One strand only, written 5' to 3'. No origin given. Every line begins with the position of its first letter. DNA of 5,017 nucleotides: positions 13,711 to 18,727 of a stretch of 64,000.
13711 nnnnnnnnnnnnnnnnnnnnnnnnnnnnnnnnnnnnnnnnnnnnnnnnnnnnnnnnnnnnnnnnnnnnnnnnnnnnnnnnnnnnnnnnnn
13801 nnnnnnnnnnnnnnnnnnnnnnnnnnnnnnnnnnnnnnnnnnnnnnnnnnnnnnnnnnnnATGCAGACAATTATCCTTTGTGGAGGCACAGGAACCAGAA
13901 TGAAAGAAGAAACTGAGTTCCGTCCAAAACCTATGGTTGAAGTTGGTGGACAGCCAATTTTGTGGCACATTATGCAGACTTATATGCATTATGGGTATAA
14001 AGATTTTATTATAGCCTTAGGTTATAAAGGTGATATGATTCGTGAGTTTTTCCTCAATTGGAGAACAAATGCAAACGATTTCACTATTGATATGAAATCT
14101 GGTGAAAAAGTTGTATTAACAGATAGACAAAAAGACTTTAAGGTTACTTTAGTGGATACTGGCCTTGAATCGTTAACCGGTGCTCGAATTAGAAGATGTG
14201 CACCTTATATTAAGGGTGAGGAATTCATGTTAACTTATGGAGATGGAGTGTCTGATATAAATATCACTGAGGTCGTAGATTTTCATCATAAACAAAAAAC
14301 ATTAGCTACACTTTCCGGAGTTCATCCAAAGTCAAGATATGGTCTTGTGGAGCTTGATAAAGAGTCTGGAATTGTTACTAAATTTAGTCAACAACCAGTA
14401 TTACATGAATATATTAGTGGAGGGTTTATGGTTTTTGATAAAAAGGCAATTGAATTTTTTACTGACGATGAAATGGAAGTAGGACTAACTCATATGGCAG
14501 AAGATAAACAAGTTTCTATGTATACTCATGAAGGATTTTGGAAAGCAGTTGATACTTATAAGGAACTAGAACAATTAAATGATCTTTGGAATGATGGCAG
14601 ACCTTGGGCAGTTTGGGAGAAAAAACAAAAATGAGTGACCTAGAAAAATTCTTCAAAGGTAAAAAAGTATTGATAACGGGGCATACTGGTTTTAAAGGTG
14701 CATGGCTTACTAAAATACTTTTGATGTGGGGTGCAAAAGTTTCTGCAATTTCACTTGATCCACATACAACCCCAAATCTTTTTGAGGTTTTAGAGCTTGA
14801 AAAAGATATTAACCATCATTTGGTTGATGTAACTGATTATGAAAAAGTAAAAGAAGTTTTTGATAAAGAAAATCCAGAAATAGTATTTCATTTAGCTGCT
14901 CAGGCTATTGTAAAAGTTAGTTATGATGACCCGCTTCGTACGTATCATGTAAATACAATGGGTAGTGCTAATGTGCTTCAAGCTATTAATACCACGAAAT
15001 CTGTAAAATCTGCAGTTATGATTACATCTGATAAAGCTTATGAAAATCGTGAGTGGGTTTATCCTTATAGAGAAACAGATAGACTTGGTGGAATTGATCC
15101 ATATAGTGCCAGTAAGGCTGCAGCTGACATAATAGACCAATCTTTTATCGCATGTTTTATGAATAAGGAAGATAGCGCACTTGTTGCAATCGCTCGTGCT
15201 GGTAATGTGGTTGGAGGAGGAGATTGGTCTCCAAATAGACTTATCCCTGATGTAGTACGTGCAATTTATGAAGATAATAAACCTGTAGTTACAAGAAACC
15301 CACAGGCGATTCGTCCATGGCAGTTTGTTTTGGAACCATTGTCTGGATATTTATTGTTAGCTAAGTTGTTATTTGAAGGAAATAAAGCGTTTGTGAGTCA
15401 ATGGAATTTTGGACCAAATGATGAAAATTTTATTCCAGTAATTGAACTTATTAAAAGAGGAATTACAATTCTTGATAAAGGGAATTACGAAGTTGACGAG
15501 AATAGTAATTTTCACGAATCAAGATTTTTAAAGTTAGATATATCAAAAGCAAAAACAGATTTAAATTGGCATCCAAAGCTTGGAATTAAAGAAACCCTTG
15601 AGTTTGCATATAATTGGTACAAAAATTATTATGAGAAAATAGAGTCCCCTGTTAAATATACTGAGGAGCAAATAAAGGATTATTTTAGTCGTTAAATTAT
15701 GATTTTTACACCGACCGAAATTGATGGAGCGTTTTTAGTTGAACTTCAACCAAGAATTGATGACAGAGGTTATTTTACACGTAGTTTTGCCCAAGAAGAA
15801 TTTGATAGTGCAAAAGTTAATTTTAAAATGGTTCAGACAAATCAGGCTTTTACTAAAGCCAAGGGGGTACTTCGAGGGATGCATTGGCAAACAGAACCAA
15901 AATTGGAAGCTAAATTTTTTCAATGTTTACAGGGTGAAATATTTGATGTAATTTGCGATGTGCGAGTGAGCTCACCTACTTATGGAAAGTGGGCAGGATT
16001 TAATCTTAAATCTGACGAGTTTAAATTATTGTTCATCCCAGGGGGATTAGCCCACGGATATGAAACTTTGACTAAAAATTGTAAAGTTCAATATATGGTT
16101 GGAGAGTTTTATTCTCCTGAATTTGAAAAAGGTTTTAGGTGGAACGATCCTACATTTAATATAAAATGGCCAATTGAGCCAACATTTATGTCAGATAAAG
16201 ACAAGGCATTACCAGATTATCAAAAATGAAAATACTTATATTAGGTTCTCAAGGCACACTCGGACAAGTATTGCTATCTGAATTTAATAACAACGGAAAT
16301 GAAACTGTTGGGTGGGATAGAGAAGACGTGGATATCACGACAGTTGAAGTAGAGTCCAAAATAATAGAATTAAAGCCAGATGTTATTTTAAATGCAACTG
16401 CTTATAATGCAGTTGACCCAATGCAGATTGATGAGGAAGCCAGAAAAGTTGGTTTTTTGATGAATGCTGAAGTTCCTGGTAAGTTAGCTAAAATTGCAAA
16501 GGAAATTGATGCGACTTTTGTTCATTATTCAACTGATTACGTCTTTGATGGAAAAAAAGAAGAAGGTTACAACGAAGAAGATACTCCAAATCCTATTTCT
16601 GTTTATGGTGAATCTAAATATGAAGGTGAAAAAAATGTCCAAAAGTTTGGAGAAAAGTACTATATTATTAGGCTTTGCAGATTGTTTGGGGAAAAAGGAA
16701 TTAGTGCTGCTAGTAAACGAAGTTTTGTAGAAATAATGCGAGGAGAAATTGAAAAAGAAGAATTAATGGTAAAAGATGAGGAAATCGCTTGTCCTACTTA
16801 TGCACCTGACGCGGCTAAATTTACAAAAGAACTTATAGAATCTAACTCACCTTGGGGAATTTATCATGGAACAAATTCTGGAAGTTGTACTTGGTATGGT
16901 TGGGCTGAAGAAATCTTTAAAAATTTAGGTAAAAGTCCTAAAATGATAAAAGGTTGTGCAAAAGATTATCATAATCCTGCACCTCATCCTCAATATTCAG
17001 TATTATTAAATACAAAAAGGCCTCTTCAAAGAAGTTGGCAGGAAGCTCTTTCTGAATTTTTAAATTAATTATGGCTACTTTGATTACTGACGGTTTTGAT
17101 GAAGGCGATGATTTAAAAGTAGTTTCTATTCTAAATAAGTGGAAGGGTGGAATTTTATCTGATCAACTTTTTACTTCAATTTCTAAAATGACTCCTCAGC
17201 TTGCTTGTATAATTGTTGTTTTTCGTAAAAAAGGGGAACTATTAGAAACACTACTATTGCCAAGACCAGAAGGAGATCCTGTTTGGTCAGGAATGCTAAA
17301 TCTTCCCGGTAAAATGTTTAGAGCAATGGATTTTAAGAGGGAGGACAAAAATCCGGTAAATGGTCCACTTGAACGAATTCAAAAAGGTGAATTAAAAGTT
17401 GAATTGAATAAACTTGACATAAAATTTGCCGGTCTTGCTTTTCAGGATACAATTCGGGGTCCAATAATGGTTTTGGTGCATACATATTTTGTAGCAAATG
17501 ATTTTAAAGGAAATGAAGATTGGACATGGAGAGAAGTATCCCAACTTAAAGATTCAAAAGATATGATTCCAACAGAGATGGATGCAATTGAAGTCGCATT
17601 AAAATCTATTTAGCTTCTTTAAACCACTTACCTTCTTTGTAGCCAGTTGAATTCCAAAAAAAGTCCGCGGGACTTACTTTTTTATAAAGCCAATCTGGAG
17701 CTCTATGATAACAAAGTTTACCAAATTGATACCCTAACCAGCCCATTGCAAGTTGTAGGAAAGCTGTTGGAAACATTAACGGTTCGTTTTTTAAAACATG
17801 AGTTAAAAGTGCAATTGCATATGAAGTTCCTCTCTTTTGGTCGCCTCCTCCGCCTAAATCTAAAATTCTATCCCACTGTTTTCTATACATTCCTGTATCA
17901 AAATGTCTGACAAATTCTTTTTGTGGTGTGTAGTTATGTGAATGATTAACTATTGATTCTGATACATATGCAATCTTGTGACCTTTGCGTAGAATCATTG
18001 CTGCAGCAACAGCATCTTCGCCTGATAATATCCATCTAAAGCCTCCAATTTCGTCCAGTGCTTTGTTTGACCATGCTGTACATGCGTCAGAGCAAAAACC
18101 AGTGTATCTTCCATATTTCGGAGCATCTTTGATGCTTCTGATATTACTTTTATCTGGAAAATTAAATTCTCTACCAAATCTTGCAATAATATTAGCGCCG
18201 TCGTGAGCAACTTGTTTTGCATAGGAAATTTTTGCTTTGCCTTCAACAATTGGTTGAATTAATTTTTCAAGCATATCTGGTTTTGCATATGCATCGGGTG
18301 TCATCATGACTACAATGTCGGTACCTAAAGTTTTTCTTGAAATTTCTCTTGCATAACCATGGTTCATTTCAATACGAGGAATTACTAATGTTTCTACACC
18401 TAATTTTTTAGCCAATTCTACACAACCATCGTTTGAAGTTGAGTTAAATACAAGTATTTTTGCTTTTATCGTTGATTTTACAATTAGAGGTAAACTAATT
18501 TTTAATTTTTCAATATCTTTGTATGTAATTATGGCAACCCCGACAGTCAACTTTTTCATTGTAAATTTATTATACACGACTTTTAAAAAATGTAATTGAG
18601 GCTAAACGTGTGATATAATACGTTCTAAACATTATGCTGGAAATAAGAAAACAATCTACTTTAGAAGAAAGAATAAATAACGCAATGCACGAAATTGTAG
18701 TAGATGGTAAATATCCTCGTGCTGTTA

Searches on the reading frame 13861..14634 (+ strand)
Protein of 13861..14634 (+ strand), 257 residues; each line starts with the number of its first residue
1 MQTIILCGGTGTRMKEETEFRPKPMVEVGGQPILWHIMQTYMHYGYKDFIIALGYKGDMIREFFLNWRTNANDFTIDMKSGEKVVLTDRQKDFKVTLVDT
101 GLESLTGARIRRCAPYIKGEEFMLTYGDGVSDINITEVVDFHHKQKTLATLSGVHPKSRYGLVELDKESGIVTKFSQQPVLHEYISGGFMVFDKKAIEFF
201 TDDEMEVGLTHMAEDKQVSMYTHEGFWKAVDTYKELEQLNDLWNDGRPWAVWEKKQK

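Call 9: search_protein_families(library=pfam, proteins=[window:13861-14634:+], max_evalue=0.01)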
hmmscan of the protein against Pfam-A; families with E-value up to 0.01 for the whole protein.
window:13861-14634:+ (257 aa): 2 families
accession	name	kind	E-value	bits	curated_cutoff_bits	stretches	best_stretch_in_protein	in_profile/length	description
PF00483.29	NTP_transferase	-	7.8e-17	62.1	21.2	1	3-225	2-223/245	Nucleotidyl transferase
PF12804.13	NTP_transf_3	-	6.6e-07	30.1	27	1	4-56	2-49/160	MobA-like NTP transferase domain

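Call 52: search_protein_families(library=ncbifam, proteins=[window:13861-14634:+], max_evalue=0.001)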
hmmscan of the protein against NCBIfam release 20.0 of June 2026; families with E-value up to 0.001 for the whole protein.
window:13861-14634:+ (257 aa): 30 families (the best 25 are shown)
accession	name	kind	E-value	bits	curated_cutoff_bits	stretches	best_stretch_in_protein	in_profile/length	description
TIGR02623.1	G1P_cyt_trans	equivalog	2e-82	276.5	300.25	1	1-252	1-255/255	glucose-1-phosphate cytidylyltransferase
TIGR03992.1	Arch_glmU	subfamily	7.8e-23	81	292.1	1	1-232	1-216/393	bifunctional sugar-1-phosphate nucleotidylyltransferase/acetyltransferase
NF041313.1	UDPGP_AglF_Halo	equivalog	5.9e-19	68.4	400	1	1-63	1-63/234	UTP--glucose-1-phosphate uridylyltransferase AglF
NF052502.1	man1P_GTase_Rv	exception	8.1e-19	67.7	440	1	2-235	2-222/352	mannose-1-phosphate guanylyltransferase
NF049965.1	GlMnHpPGnyltfHddC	equivalog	1.4e-18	67.3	300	1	1-201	1-176/221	D-glycero-D-manno-heptose 1-phosphate guanosyltransferase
NF045761.1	NAMPUrTaseMurU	equivalog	6.6e-16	58.8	250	1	1-63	1-63/226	N-acetylmuramate alpha-1-phosphate uridylyltransferase MurU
TIGR01208.1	rmlA_long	equivalog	8.2e-13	48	320.25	1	3-240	2-231/353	glucose-1-phosphate thymidylyltransferase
NF041173.1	Sug_nt_acttase_Thmprot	equivalog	2.5e-11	43.2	600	1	1-236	1-220/405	bifunctional sugar-1-phosphate nucleotidylyltransferase/acetyltransferase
NF041135.1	IPPtranDIPPsyn_Thcocales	equivalog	2.6e-10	39.9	580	1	1-64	1-61/419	bifunctional L-myo-inositol-1-phosphate cytidylyltransferase/CDP-L-myo-inositol myo-inositolphosphotransferase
TIGR02091.1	glgC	equivalog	1e-08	34.7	424.9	1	3-233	3-249/364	glucose-1-phosphate adenylyltransferase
NF003670.0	PRK05293.1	equivalog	3.8e-08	32.7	470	1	3-240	7-255/382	glucose-1-phosphate adenylyltransferase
TIGR01173.1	glmU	equivalog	2.9e-07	29.7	366.85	1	1-70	1-67/452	bifunctional UDP-N-acetylglucosamine diphosphorylase/glucosamine-1-phosphate N-acetyltransferase GlmU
NF045697.1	MurNAcPUrMurU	equivalog_domain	1.4e-06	27.8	370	1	4-73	1-69/229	N-acetylmuramate alpha-1-phosphate uridylyltransferase MurU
NF010933.0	PRK14353.1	equivalog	4.5e-06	25.5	505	1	2-77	7-79/453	bifunctional UDP-N-acetylglucosamine diphosphorylase/glucosamine-1-phosphate N-acetyltransferase GlmU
NF002772.0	PRK02862.1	equivalog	6e-06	25.2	537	0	3-31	6-34/429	glucose-1-phosphate adenylyltransferase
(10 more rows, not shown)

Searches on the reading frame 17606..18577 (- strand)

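Call 9: search_protein_families(library=pfam, proteins=[window:17606-18577:-], max_evalue=0.01)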
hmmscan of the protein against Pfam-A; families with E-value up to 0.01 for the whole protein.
window:17606-18577:- (323 aa): 4 families
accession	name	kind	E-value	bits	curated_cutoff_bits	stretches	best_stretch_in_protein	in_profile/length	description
PF00535.33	Glycos_transf_2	-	2e-08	34.8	23.3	1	15-177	3-167/168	Glycosyl transferase family 2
PF13506.12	Glyco_transf_21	-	4.4e-06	26.7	21.7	1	87-225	32-168/174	Glycosyl transferase family 21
PF13641.12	Glyco_tranf_2_3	-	2.8e-05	24.7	27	1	75-220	74-219/230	Glycosyltransferase like family 2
PF13632.12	Glyco_trans_2_3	-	0.0034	17.7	27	1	89-237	2-138/198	Glycosyl transferase family group 2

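Call 59: search_protein_families(library=ncbifam, proteins=[window:17606-18577:-], max_evalue=0.00001)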
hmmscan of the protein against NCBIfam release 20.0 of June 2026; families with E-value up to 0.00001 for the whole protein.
window:17606-18577:- (323 aa): 0 families
